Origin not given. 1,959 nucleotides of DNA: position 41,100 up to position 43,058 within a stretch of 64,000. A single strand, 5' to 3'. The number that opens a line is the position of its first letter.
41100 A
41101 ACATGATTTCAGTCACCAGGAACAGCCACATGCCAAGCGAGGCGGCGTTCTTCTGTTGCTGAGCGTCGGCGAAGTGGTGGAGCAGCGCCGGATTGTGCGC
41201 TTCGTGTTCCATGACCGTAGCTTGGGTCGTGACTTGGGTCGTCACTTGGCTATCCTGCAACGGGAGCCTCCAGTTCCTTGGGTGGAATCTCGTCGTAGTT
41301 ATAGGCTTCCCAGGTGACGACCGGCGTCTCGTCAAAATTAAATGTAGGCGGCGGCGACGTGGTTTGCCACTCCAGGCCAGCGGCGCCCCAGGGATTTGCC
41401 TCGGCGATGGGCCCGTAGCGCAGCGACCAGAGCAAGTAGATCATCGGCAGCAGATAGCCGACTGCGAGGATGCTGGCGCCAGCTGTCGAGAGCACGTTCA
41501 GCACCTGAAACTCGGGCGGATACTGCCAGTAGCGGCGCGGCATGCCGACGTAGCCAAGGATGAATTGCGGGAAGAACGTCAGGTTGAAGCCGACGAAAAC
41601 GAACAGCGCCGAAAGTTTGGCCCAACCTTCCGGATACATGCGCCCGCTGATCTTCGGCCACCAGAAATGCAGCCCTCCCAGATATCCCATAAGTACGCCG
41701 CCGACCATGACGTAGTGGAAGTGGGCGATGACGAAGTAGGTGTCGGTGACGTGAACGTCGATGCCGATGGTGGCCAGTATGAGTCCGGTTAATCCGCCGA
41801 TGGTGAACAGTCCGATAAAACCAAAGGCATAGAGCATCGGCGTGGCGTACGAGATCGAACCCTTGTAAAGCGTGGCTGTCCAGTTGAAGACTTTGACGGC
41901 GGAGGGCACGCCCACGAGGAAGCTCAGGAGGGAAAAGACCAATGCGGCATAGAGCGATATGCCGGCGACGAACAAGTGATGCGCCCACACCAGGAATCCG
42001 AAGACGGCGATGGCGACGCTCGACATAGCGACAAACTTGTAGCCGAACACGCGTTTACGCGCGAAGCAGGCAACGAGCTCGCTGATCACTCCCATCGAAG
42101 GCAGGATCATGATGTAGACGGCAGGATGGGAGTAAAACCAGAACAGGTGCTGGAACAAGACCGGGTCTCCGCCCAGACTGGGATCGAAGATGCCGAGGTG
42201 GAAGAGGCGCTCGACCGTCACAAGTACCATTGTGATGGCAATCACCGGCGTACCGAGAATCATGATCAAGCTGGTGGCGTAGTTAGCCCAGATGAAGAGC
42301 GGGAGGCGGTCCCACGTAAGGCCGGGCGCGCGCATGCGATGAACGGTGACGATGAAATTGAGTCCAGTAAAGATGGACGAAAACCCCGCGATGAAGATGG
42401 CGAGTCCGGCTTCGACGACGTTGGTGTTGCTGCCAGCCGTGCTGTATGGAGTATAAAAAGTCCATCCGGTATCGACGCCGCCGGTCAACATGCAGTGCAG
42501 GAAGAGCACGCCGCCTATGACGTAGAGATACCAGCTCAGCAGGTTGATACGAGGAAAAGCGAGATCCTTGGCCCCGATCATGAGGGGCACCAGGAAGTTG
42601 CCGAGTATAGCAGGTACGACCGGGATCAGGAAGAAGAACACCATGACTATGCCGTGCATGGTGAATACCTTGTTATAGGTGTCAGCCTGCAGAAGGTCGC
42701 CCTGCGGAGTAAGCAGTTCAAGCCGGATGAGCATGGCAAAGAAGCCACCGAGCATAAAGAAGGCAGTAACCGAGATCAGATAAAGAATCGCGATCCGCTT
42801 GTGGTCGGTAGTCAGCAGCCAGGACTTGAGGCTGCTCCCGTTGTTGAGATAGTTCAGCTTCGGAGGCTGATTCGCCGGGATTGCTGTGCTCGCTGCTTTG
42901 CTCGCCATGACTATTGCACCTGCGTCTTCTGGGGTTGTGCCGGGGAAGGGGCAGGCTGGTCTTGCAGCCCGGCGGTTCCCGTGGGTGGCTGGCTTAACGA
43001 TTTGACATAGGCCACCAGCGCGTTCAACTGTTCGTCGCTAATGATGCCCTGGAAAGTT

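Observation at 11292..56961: Family of long intercistronic hairpins whose arms are tandem short-period (7-nt or ~10-nt) repeats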

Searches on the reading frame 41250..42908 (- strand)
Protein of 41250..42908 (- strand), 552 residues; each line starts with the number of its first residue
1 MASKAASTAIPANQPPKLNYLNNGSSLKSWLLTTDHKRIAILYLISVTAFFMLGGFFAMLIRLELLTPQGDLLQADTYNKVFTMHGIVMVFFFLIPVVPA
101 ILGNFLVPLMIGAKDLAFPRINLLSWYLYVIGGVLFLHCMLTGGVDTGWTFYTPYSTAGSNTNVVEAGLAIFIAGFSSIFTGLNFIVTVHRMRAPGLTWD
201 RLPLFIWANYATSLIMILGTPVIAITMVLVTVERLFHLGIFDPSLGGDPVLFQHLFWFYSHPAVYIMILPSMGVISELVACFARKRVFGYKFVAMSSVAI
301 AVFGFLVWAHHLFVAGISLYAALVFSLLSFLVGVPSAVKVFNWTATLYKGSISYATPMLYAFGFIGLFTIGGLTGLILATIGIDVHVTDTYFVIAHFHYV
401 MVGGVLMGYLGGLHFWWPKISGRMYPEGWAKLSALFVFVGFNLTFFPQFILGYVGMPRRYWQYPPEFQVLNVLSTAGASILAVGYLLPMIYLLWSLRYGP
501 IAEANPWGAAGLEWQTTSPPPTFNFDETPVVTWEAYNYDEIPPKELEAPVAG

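Call 14: search_protein_families(library=pfam, proteins=[window:41250-42908:-], max_evalue=0.01)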
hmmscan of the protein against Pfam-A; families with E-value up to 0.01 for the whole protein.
window:41250-42908:- (552 aa): 1 family
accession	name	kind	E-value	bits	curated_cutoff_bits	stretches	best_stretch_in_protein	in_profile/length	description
PF00115.25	COX1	-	4.3e-148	494.2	34.8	1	38-480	1-436/436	Cytochrome C and Quinol oxidase polypeptide I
